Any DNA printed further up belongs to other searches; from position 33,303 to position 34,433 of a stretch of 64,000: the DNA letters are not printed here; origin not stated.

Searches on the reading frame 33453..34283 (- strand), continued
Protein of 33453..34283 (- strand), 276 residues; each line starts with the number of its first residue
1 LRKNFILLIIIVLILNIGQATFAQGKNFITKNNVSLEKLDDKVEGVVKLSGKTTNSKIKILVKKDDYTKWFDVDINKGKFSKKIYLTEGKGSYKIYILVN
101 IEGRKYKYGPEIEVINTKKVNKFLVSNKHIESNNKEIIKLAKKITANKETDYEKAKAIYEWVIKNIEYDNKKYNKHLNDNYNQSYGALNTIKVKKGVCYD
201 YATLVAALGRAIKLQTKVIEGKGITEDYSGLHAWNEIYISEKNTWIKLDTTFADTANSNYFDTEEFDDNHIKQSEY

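Call 67: search_protein_families(library=pfam, proteins=[L013:7378-7920:+, L020:7201-7740:+, L023:2482-3033:+, L024:7239-7811:+, L007:9001-9531:+, L020:7932-8513:+, L023:3255-3779:+, L013:8124-8879:+], max_evalue=0.01)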
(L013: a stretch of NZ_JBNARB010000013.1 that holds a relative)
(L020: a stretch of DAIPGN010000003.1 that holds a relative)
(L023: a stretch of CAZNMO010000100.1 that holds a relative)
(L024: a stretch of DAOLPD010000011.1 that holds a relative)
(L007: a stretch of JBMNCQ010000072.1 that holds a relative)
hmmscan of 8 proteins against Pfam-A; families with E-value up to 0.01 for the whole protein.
L013:7378-7920:+ (180 aa): 2 families
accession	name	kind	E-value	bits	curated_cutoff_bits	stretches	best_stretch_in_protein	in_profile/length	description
PF10502.14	Peptidase_S26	-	4.3e-05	24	22.9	1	40-91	20-68/168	Signal peptidase, peptidase S26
PF00717.28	Peptidase_S24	-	0.00025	21.1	23.3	1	46-104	38-91/116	Peptidase S24-like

L020:7201-7740:+ (179 aa): 2 families
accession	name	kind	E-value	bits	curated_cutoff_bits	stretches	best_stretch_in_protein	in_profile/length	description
PF10502.14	Peptidase_S26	-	0.00011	22.6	22.9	1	19-84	7-67/168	Signal peptidase, peptidase S26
PF00717.28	Peptidase_S24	-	0.00011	22.3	23.3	1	44-93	36-84/116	Peptidase S24-like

L023:2482-3033:+ (183 aa): 2 families
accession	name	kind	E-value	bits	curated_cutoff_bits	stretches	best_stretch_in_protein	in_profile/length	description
PF00717.28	Peptidase_S24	-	0.0014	18.7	23.3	1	46-129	37-115/116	Peptidase S24-like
PF10502.14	Peptidase_S26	-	0.0048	17.3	22.9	0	37-83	16-64/168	Signal peptidase, peptidase S26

L024:7239-7811:+ (190 aa): 2 families
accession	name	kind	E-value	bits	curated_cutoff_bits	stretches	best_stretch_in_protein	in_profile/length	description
PF10502.14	Peptidase_S26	-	0.0012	19.3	22.9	0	42-84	21-65/168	Signal peptidase, peptidase S26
PF04277.18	OAD_gamma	-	0.0029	18.7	27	0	10-38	12-40/76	Oxaloacetate decarboxylase, gamma chain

L007:9001-9531:+ (176 aa): 0 families

L020:7932-8513:+ (193 aa): 1 family
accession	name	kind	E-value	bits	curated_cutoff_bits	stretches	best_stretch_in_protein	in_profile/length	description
PF12389.13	Peptidase_M73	-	5.7e-10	39.8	22.5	1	16-82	16-79/196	Camelysin metallo-endopeptidase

L023:3255-3779:+ (174 aa): 1 family
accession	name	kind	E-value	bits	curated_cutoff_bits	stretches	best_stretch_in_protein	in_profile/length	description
PF12389.13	Peptidase_M73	-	4.8e-11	43.3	22.5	2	19-82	20-79/196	Camelysin metallo-endopeptidase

L013:8124-8879:+ (251 aa): 1 family
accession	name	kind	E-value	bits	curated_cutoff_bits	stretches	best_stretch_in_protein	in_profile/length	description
PF12389.13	Peptidase_M73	-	3.8e-10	40.3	22.5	1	15-106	15-105/196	Camelysin metallo-endopeptidase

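Call 77: predict_structure(alignment_id=A1)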
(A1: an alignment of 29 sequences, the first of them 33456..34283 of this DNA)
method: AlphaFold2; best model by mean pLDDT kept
length: 276 residues; sequences in the alignment: 29
mean_pLDDT: 91.8   pTM: 0.83
mean pLDDT of the five models: 91.8, 91.8, 91.4, 91.3, 91.0
residues with pLDDT >= 90: 228; 70-90: 30; 50-70: 10; < 50: 8
segments of 3 or more residues with pLDDT < 50: 18-25
pLDDT, mean of each block of 10 residues (from residue 1): 68 60 63 95 96 95 95 94 95 97 92 97 93 97 98 99 97 91 91 97 98 98 91 97 98 93 94 95
secondary structure, 60 per line:
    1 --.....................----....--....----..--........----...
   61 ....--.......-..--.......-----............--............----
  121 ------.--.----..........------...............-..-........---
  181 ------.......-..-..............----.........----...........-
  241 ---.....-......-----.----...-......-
elements in order: H3-23 E28-31 E34-37 E46-53 E58-64 E67-73 E79-85 E91-102 E105-116 H135-144 H151-165 H170-177 H187-193 H198-211 E216-224 E229-239 E244-248 H250-255 E270-275

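Call 79: fold_search(model_id=the predicted structure, library=pdb)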
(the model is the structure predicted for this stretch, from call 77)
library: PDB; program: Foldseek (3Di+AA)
matches with E <= 10: 1690; with E <= 0.001: 25
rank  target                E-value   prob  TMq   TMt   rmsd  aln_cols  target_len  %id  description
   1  3isr_A                9.1e-10  1.00  0.41  0.40  15.9       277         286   19  The Crystal Structure of a Putative Cysteine Protease from Cytophaga hutchinsonii to 1.9A (released 2009-09-08)
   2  3isr_B                1.7e-09  1.00  0.41  0.39  17.3       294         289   18  The Crystal Structure of a Putative Cysteine Protease from Cytophaga hutchinsonii to 1.9A (released 2009-09-08)
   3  3isr_C                6.3e-09  1.00  0.41  0.40  16.7       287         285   18  The Crystal Structure of a Putative Cysteine Protease from Cytophaga hutchinsonii to 1.9A (released 2009-09-08)
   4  9crn                  3.2e-07  1.00  0.41  0.32   3.8       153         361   22  Crystal structure of Streptococcus pyogenes TglA (released 2024-08-14)
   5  9bc4_A                4.2e-07  1.00  0.33  0.22  16.4       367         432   10  Transglutaminase 2 - Intermediate State (released 2024-07-03)
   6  8rmx_A                9.9e-07  1.00  0.33  0.21  17.9       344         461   10  Transglutaminase 3 in complex with DH patient-derived Fab DH63-A02 (released 2025-03-12)
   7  8oxx_A                9.9e-07  1.00  0.30  0.19  17.5       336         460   10  Transglutaminase 3 in complex with inhibitor Z-don and DH patient-derived Fab DH63-B02 (released 2023-10-18)
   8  8rmy_D                1.7e-06  1.00  0.33  0.21  17.3       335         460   10  Transglutaminase 3 in complex with inhibitor Z-don and DH patient-derived Fab DH63-A02 (released 2025-03-12)
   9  8rmx_D                2.1e-06  1.00  0.34  0.21  17.2       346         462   10  Transglutaminase 3 in complex with DH patient-derived Fab DH63-A02 (released 2025-03-12)
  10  8rmy_A                2.2e-06  1.00  0.35  0.22  17.1       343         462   10  Transglutaminase 3 in complex with inhibitor Z-don and DH patient-derived Fab DH63-A02 (released 2025-03-12)
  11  9bc3_A                4.3e-06  1.00  0.34  0.23  16.4       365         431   10  Transglutaminase 2 - Alternate state (released 2024-07-03)
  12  3s3j_A                9.6e-06  1.00  0.34  0.16  16.6       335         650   10  Transglutaminase 2 in complex with a novel inhibitor (released 2012-06-06)
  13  1l9m_B                2.2e-05  1.00  0.30  0.14  17.0       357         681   10  Three-dimensional structure of the human transglutaminase 3 enzyme: binding of calcium ions change structure for activ (released 2002-05-29)
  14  1l9n_A                2.5e-05  1.00  0.32  0.14  17.3       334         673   10  Three-dimensional structure of the human transglutaminase 3 enzyme: binding of calcium ions change structure for activ (released 2002-05-29)
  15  8oxv_A                2.8e-05  1.00  0.36  0.16  17.0       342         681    9  Transglutaminase 3 zymogen in complex with DH patient-derived Fab DH63-B02 (released 2023-10-18)
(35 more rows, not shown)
